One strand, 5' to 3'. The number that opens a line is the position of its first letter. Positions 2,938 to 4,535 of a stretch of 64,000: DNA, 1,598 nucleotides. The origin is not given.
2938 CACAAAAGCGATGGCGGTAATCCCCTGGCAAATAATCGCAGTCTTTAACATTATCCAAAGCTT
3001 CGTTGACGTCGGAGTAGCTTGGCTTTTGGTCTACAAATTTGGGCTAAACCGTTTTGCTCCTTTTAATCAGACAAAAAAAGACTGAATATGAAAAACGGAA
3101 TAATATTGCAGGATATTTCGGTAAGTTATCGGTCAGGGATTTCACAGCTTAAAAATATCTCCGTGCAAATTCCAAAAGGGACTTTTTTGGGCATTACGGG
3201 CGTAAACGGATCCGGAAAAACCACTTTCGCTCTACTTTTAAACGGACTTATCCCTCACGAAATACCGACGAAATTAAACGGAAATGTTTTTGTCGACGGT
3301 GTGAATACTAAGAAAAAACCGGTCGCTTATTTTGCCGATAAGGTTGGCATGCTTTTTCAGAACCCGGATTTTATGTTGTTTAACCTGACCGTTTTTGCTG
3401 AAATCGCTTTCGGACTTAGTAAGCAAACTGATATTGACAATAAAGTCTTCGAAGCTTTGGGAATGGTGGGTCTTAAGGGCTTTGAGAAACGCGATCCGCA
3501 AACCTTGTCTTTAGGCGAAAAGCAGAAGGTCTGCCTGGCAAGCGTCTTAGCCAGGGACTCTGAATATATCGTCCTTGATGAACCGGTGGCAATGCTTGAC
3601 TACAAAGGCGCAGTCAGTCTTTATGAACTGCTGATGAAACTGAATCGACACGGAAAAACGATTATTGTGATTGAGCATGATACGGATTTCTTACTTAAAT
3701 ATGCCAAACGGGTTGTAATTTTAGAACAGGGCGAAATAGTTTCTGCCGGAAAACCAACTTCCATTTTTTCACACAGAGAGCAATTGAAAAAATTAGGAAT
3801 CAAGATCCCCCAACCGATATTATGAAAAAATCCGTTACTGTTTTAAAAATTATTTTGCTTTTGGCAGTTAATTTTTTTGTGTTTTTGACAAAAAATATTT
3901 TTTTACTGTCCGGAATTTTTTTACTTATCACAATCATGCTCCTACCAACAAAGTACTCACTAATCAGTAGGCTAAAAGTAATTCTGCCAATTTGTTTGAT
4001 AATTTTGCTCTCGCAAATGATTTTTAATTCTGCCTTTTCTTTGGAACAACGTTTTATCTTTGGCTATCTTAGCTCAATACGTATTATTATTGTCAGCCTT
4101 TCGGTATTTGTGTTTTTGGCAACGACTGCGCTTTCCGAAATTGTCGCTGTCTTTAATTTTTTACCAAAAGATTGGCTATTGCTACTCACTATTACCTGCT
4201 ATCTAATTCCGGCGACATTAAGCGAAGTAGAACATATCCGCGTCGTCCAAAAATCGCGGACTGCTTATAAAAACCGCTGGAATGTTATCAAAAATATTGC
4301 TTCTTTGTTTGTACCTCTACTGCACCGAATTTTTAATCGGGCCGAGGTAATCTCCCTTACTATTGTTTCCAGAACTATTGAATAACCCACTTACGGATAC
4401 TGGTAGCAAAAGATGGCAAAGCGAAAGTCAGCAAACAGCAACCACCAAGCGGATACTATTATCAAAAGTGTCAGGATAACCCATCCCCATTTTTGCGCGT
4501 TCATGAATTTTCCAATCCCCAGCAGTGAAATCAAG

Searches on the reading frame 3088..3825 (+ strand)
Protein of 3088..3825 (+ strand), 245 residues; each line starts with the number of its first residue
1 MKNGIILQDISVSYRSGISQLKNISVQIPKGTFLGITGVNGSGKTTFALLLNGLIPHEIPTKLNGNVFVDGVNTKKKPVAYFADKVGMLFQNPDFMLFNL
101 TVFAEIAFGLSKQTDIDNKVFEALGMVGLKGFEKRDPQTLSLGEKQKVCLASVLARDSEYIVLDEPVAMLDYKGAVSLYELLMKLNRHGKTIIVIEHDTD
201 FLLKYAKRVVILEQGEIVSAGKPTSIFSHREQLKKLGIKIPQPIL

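Call 7: search_protein_families(library=pfam, proteins=[window:3088-3825:+])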
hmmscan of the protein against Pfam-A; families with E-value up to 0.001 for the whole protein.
window:3088-3825:+ (245 aa): 3 families
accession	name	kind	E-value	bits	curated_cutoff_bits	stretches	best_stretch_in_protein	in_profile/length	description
PF00005.33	ABC_tran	-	9.2e-25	88.3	25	1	21-168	1-137/137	ABC transporter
PF13304.12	AAA_21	-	5.5e-06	27.1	27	0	87-194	184-295/304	AAA domain, putative AbiEii toxin, Type IV TA system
PF02463.25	SMC_N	-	3.9e-05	23.6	40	1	30-211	23-211/220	RecF/RecN/SMC N terminal domain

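Call 10: search_protein_families(library=ncbifam, proteins=[window:3088-3825:+], max_evalue=0.01)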
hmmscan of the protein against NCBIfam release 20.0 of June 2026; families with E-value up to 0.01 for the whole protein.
window:3088-3825:+ (245 aa): 187 families (the best 25 are shown)
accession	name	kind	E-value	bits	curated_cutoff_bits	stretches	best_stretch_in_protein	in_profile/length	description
TIGR04520.1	ECF_ATPase_1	equivalog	1.8e-60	204.6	315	1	7-242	3-239/269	energy-coupling factor transporter ATPase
TIGR04521.1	ECF_ATPase_2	equivalog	9.8e-57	192.1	330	1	5-242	1-248/279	energy-coupling factor transporter ATPase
NF010156.0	PRK13635.1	equivalog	2.9e-47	161.1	392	1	4-242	5-243/279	energy-coupling factor ABC transporter ATP-binding protein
NF010158.0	PRK13637.1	equivalog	3.5e-44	151.1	390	1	20-242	22-248/287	energy-coupling factor transporter ATPase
NF010167.0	PRK13648.1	subfamily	4e-42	144.4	241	1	5-244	8-247/269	energy-coupling factor transporter ATPase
NF010155.0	PRK13634.1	equivalog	7.6e-42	143.6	413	1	19-243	21-250/290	energy-coupling factor ABC transporter ATP-binding protein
NF010171.0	PRK13652.1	equivalog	1.4e-39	135.9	476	1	7-241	6-240/277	cobalt transporter ATP-binding subunit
NF010170.0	PRK13651.1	equivalog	2e-39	135.3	432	2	74-235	95-261/308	cobalt transporter ATP-binding subunit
NF010157.0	PRK13636.1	equivalog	5.1e-39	134.1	463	1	6-241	7-244/285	cobalt transporter ATP-binding subunit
TIGR01166.1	cbiO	subfamily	1.5e-38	132.2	211.8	1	14-201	1-189/190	cobalt ABC transporter, ATP-binding protein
TIGR02673.1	FtsE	equivalog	3.8e-37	128.1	264.85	1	6-216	3-214/214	cell division ATP-binding protein FtsE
NF010068.0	PRK13548.1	equivalog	2.7e-36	125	261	1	8-229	9-233/261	heme ABC transporter ATP-binding protein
TIGR01186.1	proV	subfamily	3.3e-35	121.9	326.6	1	20-227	8-218/363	betaine/proline/choline family ABC transporter ATP-binding protein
NF010166.0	PRK13646.1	equivalog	5.5e-34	117.7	458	1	9-242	7-249/286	energy-coupling factor transporter ATPase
TIGR03265.1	PhnT2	equivalog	1.6e-33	116.4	457.7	1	17-229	16-225/353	putative 2-aminoethylphosphonate ABC transporter ATP-binding protein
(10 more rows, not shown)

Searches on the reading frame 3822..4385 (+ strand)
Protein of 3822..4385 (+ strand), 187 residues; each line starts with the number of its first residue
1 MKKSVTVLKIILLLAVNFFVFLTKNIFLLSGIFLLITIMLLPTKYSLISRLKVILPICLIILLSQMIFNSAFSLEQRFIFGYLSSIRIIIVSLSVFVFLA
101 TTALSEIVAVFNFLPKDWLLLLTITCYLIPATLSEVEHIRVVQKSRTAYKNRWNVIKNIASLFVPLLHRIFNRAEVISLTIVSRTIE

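Call 7: search_protein_families(library=pfam, proteins=[window:3822-4385:+])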
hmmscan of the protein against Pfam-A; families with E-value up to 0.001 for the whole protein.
window:3822-4385:+ (187 aa): 1 family
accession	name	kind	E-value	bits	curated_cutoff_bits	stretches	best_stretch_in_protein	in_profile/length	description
PF02361.21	CbiQ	-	1.5e-10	41.5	25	1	8-184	12-206/216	Cobalt transport protein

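Call 10: search_protein_families(library=ncbifam, proteins=[window:3822-4385:+], max_evalue=0.01)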
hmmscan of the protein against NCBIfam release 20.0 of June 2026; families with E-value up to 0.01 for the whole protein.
window:3822-4385:+ (187 aa): 1 family
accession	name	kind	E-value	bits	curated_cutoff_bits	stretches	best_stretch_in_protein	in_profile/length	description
TIGR02454.1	ECF_T_CbiQ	equivalog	1.6e-08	34.6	111.8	1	8-184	5-200/200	cobalt ECF transporter T component CbiQ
